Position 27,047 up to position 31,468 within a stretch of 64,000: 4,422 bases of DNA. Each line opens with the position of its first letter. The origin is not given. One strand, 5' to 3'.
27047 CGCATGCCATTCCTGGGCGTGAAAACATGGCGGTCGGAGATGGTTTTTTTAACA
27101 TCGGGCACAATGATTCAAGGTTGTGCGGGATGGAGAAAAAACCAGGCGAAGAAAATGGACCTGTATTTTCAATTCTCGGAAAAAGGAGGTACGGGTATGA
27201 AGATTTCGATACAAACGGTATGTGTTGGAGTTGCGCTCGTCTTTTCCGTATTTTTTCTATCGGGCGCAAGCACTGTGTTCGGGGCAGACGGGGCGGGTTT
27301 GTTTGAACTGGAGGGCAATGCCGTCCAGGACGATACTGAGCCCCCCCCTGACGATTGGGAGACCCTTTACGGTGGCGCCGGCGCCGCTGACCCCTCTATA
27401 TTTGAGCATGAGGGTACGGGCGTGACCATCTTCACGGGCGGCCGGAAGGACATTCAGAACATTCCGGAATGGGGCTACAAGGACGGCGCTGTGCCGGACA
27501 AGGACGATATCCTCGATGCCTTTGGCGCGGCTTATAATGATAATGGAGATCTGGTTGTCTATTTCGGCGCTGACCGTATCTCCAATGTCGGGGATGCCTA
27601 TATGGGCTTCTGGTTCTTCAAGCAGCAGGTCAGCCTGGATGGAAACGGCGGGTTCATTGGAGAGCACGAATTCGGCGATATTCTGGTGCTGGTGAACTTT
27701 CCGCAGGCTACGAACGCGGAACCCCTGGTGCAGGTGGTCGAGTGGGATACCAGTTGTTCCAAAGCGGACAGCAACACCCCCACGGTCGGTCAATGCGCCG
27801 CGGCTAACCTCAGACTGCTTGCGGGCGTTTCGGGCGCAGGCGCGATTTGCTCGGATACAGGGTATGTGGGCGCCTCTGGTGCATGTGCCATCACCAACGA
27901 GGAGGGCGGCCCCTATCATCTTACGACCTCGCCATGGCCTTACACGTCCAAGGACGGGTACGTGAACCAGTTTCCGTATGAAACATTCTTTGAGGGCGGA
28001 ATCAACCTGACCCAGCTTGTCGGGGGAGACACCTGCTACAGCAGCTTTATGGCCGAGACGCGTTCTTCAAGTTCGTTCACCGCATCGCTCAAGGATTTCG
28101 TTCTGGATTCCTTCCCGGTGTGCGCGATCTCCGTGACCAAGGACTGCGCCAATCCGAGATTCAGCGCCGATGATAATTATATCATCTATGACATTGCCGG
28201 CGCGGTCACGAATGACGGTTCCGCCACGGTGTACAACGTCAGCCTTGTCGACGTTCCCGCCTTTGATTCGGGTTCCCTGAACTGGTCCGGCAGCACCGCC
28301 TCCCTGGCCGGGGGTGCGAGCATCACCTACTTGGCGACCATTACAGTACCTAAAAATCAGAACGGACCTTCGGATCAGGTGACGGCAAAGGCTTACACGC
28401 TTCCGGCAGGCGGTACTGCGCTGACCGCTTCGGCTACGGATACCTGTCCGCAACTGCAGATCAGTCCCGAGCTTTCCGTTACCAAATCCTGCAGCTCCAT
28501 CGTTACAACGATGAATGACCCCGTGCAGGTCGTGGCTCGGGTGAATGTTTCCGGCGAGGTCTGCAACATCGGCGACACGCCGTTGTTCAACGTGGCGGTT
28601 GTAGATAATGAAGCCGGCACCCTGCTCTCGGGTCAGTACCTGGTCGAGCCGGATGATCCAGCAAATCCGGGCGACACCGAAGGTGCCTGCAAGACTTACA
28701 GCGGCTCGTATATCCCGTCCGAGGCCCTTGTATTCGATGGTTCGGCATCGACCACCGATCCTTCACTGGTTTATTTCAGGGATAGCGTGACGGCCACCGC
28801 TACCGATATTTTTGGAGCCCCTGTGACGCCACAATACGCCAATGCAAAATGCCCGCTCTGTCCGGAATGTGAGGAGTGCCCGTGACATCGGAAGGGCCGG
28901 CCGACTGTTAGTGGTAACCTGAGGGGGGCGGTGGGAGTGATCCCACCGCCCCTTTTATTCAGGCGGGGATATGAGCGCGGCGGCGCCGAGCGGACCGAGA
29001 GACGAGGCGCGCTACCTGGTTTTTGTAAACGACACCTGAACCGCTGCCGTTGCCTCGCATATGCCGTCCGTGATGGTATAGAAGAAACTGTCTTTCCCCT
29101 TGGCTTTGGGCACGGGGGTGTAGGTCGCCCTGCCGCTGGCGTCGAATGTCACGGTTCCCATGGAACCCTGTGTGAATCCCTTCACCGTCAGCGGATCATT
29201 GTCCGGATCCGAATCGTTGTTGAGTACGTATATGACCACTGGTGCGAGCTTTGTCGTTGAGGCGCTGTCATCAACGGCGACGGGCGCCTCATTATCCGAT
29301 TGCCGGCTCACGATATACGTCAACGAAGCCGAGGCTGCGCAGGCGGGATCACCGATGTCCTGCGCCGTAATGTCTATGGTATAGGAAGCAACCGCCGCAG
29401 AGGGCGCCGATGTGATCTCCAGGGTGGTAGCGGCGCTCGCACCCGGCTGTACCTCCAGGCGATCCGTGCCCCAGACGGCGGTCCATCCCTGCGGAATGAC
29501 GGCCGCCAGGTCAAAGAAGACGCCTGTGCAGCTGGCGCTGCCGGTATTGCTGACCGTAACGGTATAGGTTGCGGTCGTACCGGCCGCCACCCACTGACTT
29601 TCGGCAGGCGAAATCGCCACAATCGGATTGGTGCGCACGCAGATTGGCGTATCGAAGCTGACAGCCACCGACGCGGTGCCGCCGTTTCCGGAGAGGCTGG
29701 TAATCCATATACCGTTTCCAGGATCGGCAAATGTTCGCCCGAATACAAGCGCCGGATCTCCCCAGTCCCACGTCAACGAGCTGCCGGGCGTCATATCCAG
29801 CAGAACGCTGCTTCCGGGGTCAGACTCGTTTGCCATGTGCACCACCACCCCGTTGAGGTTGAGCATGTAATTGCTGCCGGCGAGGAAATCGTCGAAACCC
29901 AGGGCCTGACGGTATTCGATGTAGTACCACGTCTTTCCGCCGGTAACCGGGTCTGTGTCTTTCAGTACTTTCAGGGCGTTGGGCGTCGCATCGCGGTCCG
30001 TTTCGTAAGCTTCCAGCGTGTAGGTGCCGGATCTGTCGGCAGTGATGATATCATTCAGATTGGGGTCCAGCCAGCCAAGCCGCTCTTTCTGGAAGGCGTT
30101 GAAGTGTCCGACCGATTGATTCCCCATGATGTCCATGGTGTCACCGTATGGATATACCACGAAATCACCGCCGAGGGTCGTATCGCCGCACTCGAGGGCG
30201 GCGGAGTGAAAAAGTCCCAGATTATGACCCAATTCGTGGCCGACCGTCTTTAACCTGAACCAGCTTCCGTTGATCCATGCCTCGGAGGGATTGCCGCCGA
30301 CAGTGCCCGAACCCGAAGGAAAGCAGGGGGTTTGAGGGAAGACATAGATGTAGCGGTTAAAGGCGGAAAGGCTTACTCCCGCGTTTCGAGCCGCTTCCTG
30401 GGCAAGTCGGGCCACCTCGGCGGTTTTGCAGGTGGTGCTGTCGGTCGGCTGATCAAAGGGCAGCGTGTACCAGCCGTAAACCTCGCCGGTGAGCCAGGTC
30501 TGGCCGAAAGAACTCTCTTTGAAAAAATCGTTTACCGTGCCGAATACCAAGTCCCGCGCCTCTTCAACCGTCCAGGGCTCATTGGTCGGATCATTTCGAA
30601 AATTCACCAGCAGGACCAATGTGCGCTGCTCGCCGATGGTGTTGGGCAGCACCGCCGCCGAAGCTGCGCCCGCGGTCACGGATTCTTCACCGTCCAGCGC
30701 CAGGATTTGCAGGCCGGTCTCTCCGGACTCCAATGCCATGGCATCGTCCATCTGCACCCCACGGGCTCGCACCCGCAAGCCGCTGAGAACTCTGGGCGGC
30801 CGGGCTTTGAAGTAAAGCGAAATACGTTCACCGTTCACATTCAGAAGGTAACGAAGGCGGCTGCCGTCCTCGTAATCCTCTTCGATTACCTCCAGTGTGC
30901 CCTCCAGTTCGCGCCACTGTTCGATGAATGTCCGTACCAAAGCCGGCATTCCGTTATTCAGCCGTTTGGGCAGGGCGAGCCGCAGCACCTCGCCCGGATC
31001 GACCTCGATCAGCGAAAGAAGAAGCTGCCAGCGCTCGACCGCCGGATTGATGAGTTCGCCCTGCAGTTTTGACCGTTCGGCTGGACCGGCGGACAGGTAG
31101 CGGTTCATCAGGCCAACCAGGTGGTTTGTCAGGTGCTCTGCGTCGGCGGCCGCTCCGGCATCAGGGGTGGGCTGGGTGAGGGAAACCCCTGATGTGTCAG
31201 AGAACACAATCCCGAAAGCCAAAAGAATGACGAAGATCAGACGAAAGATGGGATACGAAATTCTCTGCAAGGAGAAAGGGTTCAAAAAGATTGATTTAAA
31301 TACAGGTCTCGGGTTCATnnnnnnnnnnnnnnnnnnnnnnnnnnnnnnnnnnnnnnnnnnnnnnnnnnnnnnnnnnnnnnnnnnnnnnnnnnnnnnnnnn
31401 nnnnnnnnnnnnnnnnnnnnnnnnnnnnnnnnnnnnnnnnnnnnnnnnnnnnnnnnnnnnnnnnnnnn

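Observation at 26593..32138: Candidate two-gene extracellular module: adhesin-like protein plus second-messenger-controlled protease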

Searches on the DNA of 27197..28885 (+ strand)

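Call 35: search_rna_families(sources=[L084, L085], threshold=gathering)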
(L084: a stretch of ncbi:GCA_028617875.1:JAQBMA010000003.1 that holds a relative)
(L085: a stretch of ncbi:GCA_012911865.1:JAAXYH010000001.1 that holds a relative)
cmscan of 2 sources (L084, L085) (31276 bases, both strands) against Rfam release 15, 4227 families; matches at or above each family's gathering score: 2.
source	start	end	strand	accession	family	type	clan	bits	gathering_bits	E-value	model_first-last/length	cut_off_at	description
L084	11374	11444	-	RF00005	tRNA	Gene; tRNA;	CL00001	58.3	29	2.5e-10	1-71/71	no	tRNA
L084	11521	11604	-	RF00005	tRNA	Gene; tRNA;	CL00001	56.6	29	7.4e-10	1-71/71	no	tRNA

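Call 75: search_rna_families(sources=[L087, L089, L090, L091, L092, L095, L098, L099, L103, L104, L109, L111, L112, L113, L126, L134], threshold=gathering)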
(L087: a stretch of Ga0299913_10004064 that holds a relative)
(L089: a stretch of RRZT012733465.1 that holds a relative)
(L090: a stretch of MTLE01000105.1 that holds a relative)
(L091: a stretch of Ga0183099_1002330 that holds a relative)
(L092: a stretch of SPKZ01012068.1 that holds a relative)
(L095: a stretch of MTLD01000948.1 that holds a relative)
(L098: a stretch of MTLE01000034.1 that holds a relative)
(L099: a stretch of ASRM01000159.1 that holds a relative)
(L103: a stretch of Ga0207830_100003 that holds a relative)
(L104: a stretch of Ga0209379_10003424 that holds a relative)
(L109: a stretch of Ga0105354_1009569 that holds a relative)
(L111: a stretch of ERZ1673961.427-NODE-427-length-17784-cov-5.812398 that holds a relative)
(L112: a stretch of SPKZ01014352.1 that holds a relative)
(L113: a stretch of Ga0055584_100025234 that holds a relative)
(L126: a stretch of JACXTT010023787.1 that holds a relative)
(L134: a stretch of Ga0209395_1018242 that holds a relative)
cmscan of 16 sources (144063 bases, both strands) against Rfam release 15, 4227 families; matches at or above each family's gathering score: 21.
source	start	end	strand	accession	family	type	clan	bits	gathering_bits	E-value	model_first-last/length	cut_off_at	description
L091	133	205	+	RF00005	tRNA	Gene; tRNA;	CL00001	73.2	29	9.4e-14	1-71/71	no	tRNA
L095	2723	2795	+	RF00005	tRNA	Gene; tRNA;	CL00001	73.2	29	9.4e-14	1-71/71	no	tRNA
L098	2786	2858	+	RF00005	tRNA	Gene; tRNA;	CL00001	73.2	29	9.4e-14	1-71/71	no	tRNA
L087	7737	7812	-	RF03167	c-di-GMP-I-GGC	Cis-reg; riboswitch;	CL00126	72.1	59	8.8e-15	1-80/80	no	c-di-GMP-I-GGC riboswitch aptamer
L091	11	83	+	RF00005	tRNA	Gene; tRNA;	CL00001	69.9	29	7.3e-13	1-71/71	no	tRNA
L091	221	293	+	RF00005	tRNA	Gene; tRNA;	CL00001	69.9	29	7.3e-13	1-71/71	no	tRNA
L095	2601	2673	+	RF00005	tRNA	Gene; tRNA;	CL00001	69.9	29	7.3e-13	1-71/71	no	tRNA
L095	2810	2882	+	RF00005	tRNA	Gene; tRNA;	CL00001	69.9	29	7.3e-13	1-71/71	no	tRNA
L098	2664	2736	+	RF00005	tRNA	Gene; tRNA;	CL00001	69.9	29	7.3e-13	1-71/71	no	tRNA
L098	2870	2942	+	RF00005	tRNA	Gene; tRNA;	CL00001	69.9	29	7.3e-13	1-71/71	no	tRNA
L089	6395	6482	-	RF01051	c-di-GMP-I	Cis-reg; riboswitch;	CL00126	62.6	35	1.7e-09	1-87/87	no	c-di-GMP-I riboswitch aptamer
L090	8893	8980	-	RF01051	c-di-GMP-I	Cis-reg; riboswitch;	CL00126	62.6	35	1.7e-09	1-87/87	no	c-di-GMP-I riboswitch aptamer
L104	1688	1758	+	RF00005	tRNA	Gene; tRNA;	CL00001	59.7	29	4.7e-10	1-71/71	no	tRNA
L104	4189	4259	+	RF00005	tRNA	Gene; tRNA;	CL00001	59.7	29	4.7e-10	1-71/71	no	tRNA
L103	184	254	+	RF00005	tRNA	Gene; tRNA;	CL00001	58.6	29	9.9e-10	1-71/71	no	tRNA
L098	8836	8922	-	RF01051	c-di-GMP-I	Cis-reg; riboswitch;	CL00126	58.1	35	2.1e-08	1-87/87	no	c-di-GMP-I riboswitch aptamer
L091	6242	6330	-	RF01051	c-di-GMP-I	Cis-reg; riboswitch;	CL00126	57.4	35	3e-08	1-87/87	no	c-di-GMP-I riboswitch aptamer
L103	61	144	+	RF00005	tRNA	Gene; tRNA;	CL00001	56.6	29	3.4e-09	1-71/71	no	tRNA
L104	1481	1564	+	RF00005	tRNA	Gene; tRNA;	CL00001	56.6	29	3.4e-09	1-71/71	no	tRNA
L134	5254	5336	-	RF01051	c-di-GMP-I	Cis-reg; riboswitch;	CL00126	56.4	35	5.2e-08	1-87/87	no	c-di-GMP-I riboswitch aptamer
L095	8792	8878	-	RF01051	c-di-GMP-I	Cis-reg; riboswitch;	CL00126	55.4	35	9.6e-08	1-87/87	no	c-di-GMP-I riboswitch aptamer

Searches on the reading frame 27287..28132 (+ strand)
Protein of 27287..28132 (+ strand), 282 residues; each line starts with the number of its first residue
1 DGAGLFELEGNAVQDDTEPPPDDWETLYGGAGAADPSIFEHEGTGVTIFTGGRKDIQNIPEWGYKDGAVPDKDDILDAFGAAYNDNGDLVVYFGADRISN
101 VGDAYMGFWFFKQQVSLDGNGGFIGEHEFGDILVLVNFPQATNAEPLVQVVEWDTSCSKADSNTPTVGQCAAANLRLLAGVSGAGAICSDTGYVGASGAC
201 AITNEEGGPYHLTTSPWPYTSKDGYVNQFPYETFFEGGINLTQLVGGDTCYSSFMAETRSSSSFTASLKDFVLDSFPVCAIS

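Call 62: predict_structure(alignment_id=A3)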
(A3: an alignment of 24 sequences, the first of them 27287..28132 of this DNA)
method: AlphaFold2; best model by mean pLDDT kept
length: 282 residues; sequences in the alignment: 24
mean_pLDDT: 73.2   pTM: 0.78
mean pLDDT of the five models: 73.2, 66.9, 63.9, 59.9, 51.4
residues with pLDDT >= 90: 54; 70-90: 138; 50-70: 51; < 50: 39
segments of 3 or more residues with pLDDT < 50: 1-34
pLDDT, mean of each block of 10 residues (from residue 1): 28 34 37 48 57 75 75 76 79 80 80 90 91 86 83 93 91 92 77 62 71 74 79 81 81 87 71 79 50
secondary structure, 60 per line:
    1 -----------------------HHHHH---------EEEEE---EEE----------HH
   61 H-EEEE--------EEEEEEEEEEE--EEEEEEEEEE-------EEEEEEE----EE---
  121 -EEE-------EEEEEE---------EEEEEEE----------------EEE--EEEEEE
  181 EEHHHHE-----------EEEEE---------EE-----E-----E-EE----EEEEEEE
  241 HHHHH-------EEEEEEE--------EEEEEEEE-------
elements in order: H24-28 E38-42 E46-48 E63-66 E75-85 E88-97 E105-111 E122-124 E132-137 E147-153 E170-172 E175-182 H183-186 E199-203 E234-240 H241-245 E253-259 E268-275

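Call 68: fold_search(model_id=the predicted structure, library=pdb)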
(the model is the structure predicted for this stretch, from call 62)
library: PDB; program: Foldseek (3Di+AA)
matches with E <= 10: 603; with E <= 0.001: 0
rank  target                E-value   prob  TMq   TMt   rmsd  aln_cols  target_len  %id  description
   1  9j6x_C                2.7e-02  0.11  0.13  0.06  18.3       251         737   11  Cryo-EM structure of the rice isoamylase ISA1-ISA2 heterocomplex (released 2025-05-28)
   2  4es8_A                2.7e-02  0.06  0.12  0.11  28.3       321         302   12  Crystal Structure of the adhesin domain of Epf from Streptococcus pyogenes in P212121 (released 2012-09-19)
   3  4es8_B                3.9e-02  0.06  0.13  0.12  28.3       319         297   12  Crystal Structure of the adhesin domain of Epf from Streptococcus pyogenes in P212121 (released 2012-09-19)
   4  3qc6                  4.1e-02  0.06  0.12  0.10  25.6       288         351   10  GspB (released 2011-08-10)
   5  1w63_M                4.1e-02  0.05  0.10  0.07  22.8       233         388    8  AP1 clathrin adaptor core (released 2004-09-21)
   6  4es9_C                4.1e-02  0.04  0.11  0.11  27.8       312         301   13  Crystal Structure of the adhesin domain of Epf from Streptococcus pyogenes in P21 (released 2012-09-19)
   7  4es9_B                7.4e-02  0.04  0.11  0.11  27.4       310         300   14  Crystal Structure of the adhesin domain of Epf from Streptococcus pyogenes in P21 (released 2012-09-19)
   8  4es9_D                7.8e-02  0.03  0.11  0.11  27.9       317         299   13  Crystal Structure of the adhesin domain of Epf from Streptococcus pyogenes in P21 (released 2012-09-19)
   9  3qc5                  1.1e-01  0.05  0.13  0.11  26.5       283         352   10  GspB (released 2011-08-10)
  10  4es9_A                1.3e-01  0.03  0.12  0.11  28.3       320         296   12  Crystal Structure of the adhesin domain of Epf from Streptococcus pyogenes in P21 (released 2012-09-19)
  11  2jkr_M                1.7e-01  0.02  0.10  0.08  21.9       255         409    9  AP2 CLATHRIN ADAPTOR CORE with Dileucine peptide RM(phosphoS)QIKRLLSE (released 2008-10-28)
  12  3aad_B                1.9e-01  0.07  0.12  0.17  14.6       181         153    7  Structure of the histone chaperone CIA/ASF1-double bromodomain complex linking histone modifications and site-specific (released 2010-04-28)
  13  4elm_H                2.0e-01  0.01  0.08  0.09  21.8       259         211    5  Crystal structure of the mouse CD1d-lysosulfatide-Hy19.3 TCR complex (released 2012-07-25)
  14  1bw8_A                2.2e-01  0.01  0.07  0.08  24.2       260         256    9  MU2 ADAPTIN SUBUNIT (AP50) OF AP2 ADAPTOR (SECOND DOMAIN), COMPLEXED WITH EGFR INTERNALIZATION PEPTIDE FYRALM (released 1998-11-25)
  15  5cfa_A                2.5e-01  0.02  0.12  0.11  24.0       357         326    8  Crystal structures of Bbp from Staphylococcus aureus with peptide ligand (released 2015-09-23)
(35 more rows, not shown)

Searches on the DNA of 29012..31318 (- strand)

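Call 23: search_rna_families(sources=[L002, L003, L005, L006, L007, L008, L009, L010, L011, L012, L013, L014, L015, L016], threshold=gathering)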
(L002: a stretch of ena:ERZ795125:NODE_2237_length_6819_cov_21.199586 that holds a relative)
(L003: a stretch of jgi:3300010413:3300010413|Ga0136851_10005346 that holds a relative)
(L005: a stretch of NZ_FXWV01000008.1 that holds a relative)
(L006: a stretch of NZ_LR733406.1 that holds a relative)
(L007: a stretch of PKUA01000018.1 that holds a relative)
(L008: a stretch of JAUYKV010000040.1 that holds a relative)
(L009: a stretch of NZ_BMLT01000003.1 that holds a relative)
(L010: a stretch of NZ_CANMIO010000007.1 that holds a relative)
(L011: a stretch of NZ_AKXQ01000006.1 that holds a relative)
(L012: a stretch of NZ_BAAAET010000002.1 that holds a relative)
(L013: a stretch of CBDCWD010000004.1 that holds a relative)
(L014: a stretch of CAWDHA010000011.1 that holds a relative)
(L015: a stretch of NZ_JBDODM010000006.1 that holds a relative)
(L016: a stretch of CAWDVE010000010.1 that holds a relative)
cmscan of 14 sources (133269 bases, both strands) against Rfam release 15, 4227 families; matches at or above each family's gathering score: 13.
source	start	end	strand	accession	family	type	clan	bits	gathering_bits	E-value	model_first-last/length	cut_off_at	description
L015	3653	3737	+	RF01051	c-di-GMP-I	Cis-reg; riboswitch;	CL00126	66.4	35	1.7e-10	1-87/87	no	c-di-GMP-I riboswitch aptamer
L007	1498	1571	+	RF00005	tRNA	Gene; tRNA;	CL00001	63.2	29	4.8e-11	1-71/71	no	tRNA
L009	3874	3972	+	RF03167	c-di-GMP-I-GGC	Cis-reg; riboswitch;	CL00126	62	59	6.8e-12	1-80/80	no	c-di-GMP-I-GGC riboswitch aptamer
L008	6656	6731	-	RF00029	Intron_gpII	Intron;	-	60.6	40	4.1e-09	1-77/77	no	Group II catalytic intron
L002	730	811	+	RF03167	c-di-GMP-I-GGC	Cis-reg; riboswitch;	CL00126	60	59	2.4e-11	1-80/80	no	c-di-GMP-I-GGC riboswitch aptamer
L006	3860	3934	+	RF03167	c-di-GMP-I-GGC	Cis-reg; riboswitch;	CL00126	59.6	59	3.2e-11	1-80/80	no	c-di-GMP-I-GGC riboswitch aptamer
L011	614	696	-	RF00005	tRNA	Gene; tRNA;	CL00001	59.3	29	5.7e-10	1-71/71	no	tRNA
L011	10513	10595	-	RF00005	tRNA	Gene; tRNA;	CL00001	59.3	29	5.7e-10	1-71/71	no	tRNA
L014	3828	3908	+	RF03167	c-di-GMP-I-GGC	Cis-reg; riboswitch;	CL00126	59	59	4.6e-11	1-80/80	no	c-di-GMP-I-GGC riboswitch aptamer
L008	3861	3936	+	RF01051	c-di-GMP-I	Cis-reg; riboswitch;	CL00126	58.4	35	1.6e-08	1-87/87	no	c-di-GMP-I riboswitch aptamer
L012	3710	3811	+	RF01051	c-di-GMP-I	Cis-reg; riboswitch;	CL00126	55.7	35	7.4e-08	1-87/87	no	c-di-GMP-I riboswitch aptamer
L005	3697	3794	+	RF01051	c-di-GMP-I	Cis-reg; riboswitch;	CL00126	55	35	1.1e-07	1-87/87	no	c-di-GMP-I riboswitch aptamer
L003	2242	2379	+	RF01051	c-di-GMP-I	Cis-reg; riboswitch;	CL00126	52.7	35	3.9e-07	1-87/87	no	c-di-GMP-I riboswitch aptamer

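Call 24: search_rna_families(sources=[L017, L018, L019, L020, L021, L022, L023, L024, L025, L026, L027, L028, L029, L030, L031, L032], threshold=gathering)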
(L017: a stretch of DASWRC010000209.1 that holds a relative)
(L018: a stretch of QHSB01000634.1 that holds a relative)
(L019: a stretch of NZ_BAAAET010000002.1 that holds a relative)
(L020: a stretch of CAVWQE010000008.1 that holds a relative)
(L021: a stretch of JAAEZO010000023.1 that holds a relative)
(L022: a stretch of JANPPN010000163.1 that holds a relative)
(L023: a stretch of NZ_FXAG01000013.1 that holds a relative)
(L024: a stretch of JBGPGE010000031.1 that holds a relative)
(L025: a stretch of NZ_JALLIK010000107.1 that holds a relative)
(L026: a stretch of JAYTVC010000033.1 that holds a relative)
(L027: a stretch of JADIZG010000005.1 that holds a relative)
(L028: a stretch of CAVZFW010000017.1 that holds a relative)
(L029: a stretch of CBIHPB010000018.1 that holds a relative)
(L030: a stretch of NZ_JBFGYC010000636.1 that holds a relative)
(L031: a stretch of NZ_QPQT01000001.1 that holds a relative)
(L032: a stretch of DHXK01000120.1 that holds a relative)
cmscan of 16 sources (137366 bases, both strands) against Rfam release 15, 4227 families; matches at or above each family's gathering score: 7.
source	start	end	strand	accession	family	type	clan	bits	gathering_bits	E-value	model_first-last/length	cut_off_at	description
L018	526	610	+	RF03167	c-di-GMP-I-GGC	Cis-reg; riboswitch;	CL00126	78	59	1.7e-16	1-80/80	no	c-di-GMP-I-GGC riboswitch aptamer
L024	3723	3805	+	RF03167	c-di-GMP-I-GGC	Cis-reg; riboswitch;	CL00126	75.3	59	1e-15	1-80/80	no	c-di-GMP-I-GGC riboswitch aptamer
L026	3569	3657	+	RF01051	c-di-GMP-I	Cis-reg; riboswitch;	CL00126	62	35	2.2e-09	1-87/87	no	c-di-GMP-I riboswitch aptamer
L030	640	722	+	RF01051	c-di-GMP-I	Cis-reg; riboswitch;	CL00126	52.9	35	3.6e-07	1-87/87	no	c-di-GMP-I riboswitch aptamer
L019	3703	3801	+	RF01051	c-di-GMP-I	Cis-reg; riboswitch;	CL00126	51.2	35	9.2e-07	1-87/87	no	c-di-GMP-I riboswitch aptamer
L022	7467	7548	-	RF00005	tRNA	Gene; tRNA;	CL00001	50.7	29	1.4e-07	1-71/71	no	tRNA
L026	3282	3359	-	RF01051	c-di-GMP-I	Cis-reg; riboswitch;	CL00126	44.4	35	4.3e-05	1-87/87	no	c-di-GMP-I riboswitch aptamer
